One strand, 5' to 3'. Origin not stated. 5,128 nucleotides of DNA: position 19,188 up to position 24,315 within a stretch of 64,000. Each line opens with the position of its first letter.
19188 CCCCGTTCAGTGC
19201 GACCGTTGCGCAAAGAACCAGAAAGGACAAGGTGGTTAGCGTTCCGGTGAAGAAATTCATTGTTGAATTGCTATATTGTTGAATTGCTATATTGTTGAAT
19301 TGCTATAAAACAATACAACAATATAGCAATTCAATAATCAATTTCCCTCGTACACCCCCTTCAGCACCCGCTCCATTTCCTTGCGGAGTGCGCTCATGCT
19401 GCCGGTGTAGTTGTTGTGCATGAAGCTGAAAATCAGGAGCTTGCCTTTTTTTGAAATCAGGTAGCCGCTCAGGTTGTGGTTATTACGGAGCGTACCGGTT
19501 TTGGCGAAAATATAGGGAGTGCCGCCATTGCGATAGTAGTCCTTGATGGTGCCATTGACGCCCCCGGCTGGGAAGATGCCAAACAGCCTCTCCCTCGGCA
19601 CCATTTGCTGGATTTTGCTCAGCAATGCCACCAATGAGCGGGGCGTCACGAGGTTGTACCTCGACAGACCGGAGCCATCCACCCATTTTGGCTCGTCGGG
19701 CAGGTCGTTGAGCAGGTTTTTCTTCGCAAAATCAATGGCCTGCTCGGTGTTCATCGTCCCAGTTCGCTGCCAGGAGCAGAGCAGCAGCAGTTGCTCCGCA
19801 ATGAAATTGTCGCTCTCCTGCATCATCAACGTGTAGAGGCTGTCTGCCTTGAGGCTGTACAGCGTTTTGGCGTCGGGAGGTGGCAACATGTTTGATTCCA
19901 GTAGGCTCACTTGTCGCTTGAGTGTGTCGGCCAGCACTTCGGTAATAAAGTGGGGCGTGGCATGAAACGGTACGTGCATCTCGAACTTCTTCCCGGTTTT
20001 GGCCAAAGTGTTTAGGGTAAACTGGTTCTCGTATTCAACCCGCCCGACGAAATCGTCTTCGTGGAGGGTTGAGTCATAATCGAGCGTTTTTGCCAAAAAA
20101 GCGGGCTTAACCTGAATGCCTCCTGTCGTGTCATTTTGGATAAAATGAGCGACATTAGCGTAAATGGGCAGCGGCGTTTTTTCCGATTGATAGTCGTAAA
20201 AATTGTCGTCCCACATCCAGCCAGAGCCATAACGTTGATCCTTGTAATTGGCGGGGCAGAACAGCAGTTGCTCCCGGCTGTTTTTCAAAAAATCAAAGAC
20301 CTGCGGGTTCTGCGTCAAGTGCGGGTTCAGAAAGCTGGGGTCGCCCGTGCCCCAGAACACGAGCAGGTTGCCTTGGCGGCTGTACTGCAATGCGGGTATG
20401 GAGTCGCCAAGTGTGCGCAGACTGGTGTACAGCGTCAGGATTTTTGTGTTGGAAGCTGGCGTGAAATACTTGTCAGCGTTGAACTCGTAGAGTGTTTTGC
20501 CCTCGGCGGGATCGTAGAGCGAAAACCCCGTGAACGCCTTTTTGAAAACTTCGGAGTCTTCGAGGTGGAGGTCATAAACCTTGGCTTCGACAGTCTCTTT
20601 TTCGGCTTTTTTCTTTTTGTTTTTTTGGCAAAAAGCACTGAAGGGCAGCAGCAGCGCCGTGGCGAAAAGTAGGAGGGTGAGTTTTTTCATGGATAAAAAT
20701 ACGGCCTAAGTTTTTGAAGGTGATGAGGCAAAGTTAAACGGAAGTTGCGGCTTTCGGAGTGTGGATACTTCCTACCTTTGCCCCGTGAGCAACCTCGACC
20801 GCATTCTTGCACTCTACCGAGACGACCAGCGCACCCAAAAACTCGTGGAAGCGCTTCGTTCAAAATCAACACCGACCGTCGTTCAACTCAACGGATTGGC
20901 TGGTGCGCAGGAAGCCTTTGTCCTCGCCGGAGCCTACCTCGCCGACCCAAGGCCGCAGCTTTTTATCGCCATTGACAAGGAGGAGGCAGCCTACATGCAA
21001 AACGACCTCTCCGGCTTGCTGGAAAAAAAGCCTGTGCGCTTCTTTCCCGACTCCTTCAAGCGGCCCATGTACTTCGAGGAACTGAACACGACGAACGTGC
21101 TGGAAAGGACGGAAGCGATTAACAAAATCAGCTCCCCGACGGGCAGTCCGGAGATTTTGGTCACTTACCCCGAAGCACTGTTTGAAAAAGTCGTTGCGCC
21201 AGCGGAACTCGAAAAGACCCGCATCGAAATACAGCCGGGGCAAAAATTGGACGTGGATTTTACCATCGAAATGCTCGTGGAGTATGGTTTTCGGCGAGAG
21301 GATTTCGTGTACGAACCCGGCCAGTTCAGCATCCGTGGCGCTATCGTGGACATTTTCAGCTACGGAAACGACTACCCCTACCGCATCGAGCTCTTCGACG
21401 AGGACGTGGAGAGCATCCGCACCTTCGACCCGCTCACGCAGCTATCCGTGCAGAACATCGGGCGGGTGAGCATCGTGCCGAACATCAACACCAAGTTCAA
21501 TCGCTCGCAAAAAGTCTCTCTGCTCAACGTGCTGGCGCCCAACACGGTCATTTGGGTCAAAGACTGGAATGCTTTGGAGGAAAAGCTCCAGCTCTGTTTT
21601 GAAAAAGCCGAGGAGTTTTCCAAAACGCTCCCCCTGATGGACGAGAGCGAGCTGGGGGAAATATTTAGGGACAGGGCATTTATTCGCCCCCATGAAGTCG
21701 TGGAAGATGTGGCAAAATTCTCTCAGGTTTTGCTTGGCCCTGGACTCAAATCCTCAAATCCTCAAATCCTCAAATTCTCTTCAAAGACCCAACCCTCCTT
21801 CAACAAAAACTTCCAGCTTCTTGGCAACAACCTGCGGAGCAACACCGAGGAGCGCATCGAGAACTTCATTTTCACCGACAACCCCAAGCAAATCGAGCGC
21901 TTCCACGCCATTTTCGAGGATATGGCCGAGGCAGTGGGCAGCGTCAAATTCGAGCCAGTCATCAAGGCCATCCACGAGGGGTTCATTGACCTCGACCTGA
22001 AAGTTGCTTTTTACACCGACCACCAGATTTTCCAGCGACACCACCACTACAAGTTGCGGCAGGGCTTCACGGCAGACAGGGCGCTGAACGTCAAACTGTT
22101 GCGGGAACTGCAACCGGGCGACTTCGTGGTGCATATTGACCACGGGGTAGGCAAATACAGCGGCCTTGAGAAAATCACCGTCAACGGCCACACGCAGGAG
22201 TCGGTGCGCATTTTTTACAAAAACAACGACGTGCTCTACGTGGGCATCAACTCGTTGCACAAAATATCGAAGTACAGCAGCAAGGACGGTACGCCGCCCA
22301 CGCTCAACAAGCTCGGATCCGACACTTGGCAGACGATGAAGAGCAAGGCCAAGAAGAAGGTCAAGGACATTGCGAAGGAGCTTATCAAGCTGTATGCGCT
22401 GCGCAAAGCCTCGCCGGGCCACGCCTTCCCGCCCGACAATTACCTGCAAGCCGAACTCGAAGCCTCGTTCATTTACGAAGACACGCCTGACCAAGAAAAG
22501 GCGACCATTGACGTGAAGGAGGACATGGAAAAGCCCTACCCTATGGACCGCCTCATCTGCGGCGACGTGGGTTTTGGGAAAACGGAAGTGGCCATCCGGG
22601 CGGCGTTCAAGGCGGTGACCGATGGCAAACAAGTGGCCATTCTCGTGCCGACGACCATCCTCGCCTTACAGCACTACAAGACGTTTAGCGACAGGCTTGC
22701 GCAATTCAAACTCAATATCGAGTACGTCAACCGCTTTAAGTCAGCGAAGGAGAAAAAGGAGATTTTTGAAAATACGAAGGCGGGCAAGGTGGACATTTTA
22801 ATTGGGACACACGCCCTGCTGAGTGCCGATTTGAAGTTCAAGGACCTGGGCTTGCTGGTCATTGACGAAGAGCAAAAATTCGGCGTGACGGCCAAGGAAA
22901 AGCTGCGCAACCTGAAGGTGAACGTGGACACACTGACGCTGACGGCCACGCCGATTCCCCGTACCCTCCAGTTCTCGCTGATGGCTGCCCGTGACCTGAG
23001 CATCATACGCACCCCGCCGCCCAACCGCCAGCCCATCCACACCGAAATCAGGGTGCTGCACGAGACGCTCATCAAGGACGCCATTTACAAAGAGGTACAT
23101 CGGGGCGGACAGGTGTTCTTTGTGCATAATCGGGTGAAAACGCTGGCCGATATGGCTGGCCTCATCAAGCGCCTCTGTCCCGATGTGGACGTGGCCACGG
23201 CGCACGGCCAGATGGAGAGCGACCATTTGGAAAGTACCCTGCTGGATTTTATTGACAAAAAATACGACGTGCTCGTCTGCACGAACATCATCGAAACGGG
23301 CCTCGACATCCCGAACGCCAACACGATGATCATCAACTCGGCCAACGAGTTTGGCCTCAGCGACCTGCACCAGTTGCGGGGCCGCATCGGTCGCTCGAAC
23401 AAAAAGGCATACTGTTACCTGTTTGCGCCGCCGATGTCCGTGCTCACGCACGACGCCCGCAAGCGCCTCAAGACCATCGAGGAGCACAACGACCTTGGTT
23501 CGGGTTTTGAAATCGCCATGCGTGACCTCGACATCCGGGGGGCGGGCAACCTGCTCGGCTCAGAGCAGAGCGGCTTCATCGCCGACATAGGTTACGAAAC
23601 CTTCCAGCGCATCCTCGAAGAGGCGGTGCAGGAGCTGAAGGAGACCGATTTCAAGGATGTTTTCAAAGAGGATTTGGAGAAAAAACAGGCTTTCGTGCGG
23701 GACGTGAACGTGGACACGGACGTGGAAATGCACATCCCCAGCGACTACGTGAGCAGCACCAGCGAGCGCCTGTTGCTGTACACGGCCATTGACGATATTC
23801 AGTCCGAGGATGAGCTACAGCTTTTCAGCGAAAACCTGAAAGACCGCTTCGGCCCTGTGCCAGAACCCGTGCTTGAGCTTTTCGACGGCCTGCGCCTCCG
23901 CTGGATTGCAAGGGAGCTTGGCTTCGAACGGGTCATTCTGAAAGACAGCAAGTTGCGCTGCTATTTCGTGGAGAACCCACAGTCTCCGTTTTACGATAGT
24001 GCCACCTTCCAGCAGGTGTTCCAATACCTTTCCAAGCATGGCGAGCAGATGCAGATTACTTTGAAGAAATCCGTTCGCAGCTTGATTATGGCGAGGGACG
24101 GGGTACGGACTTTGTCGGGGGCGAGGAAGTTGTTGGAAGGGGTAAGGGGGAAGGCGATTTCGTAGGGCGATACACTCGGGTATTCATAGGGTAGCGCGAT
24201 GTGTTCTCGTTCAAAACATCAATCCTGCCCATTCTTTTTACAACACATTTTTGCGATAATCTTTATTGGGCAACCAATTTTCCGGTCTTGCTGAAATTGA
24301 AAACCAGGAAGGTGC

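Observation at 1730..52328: Intergenic spacers are filled with locus-specific short-word tandem arrays mirrored into long imperfect palindromes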

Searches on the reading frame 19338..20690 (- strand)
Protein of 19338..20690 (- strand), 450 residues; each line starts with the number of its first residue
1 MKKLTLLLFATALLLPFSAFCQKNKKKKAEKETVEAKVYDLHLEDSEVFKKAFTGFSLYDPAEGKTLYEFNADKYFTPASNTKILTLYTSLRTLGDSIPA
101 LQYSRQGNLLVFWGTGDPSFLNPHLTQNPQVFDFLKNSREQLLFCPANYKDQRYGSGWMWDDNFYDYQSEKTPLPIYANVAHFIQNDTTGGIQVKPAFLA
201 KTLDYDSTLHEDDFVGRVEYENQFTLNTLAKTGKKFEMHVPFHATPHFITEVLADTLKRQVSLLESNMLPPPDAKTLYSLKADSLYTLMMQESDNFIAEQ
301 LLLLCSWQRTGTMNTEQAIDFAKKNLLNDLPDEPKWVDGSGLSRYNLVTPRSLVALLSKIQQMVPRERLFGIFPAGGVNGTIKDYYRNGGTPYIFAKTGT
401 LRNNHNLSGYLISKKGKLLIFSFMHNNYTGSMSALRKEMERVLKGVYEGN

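Call 17: search_protein_families(library=pfam, proteins=[window:19338-20690:-])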
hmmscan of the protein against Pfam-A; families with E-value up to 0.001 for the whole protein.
window:19338-20690:- (450 aa): 2 families
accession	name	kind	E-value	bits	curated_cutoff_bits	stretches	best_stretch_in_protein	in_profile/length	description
PF02113.21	Peptidase_S13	-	1.7e-39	136.3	22.8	1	40-438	6-436/444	D-Ala-D-Ala carboxypeptidase 3 (S13) family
PF13354.11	Beta-lactamase2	-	2.5e-06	27.4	22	1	280-416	73-205/214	Beta-lactamase enzyme family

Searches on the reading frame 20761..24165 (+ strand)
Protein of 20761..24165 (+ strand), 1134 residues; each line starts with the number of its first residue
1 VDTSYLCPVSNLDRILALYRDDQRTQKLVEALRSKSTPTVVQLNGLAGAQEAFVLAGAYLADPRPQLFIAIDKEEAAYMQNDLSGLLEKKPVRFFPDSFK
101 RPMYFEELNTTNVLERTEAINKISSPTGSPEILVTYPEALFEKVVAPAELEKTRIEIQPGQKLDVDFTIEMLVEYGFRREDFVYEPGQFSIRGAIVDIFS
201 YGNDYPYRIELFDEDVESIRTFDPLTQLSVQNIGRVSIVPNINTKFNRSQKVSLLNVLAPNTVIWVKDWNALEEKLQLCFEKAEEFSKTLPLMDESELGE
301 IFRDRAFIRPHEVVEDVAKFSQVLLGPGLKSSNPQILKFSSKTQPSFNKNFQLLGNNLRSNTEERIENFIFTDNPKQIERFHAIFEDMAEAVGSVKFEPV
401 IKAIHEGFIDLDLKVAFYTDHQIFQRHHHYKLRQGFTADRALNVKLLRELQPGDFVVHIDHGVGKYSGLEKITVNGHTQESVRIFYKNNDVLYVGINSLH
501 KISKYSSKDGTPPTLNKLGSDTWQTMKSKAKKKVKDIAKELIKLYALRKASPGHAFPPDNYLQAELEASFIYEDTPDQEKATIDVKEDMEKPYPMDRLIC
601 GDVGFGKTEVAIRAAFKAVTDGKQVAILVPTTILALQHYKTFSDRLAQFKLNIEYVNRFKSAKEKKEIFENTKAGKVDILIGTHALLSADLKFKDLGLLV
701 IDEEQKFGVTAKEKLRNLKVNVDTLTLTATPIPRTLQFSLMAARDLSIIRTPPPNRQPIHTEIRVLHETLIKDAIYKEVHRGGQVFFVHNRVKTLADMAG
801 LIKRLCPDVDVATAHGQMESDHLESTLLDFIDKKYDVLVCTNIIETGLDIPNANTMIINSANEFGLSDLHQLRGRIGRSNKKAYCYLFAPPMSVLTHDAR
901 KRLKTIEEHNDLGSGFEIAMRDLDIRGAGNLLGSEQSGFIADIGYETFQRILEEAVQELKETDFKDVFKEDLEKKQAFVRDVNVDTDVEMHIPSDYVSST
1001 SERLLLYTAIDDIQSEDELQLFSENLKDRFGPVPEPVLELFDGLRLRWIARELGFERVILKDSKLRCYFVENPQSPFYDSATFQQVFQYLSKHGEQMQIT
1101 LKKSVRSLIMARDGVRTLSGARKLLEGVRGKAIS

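Call 71: search_protein_families(library=pfam, proteins=[window:20761-24165:+])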
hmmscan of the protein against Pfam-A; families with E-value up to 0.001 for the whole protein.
window:20761-24165:+ (1134 aa): 7 families
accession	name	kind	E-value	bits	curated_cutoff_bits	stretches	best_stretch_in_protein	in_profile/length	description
PF00271.37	Helicase_C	-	8.5e-25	87.6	23.5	1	773-879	8-109/110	Helicase conserved C-terminal domain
PF17757.6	UvrB_inter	-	1.6e-24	86.3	22.9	1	155-241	1-88/91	UvrB interaction domain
PF03461.20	TRCF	-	6.9e-24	84.5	25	1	987-1077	2-92/95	TRCF domain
PF00270.35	DEAD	-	2.5e-23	83.1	26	1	576-736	2-164/167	DEAD/DEAH box helicase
PF02559.22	CarD_TRCF_RID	-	7.9e-18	64.7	23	1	450-506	1-57/57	CarD-like/TRCF RID domain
PF04851.21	ResIII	-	3.7e-08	33.9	22.5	1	575-731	5-162/164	Type III restriction enzyme, res subunit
PF22590.2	Cas3-like_C_2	-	1.5e-05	25.7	27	1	782-880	2-105/106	CRISPR-associated nuclease/helicase Cas3, C-terminal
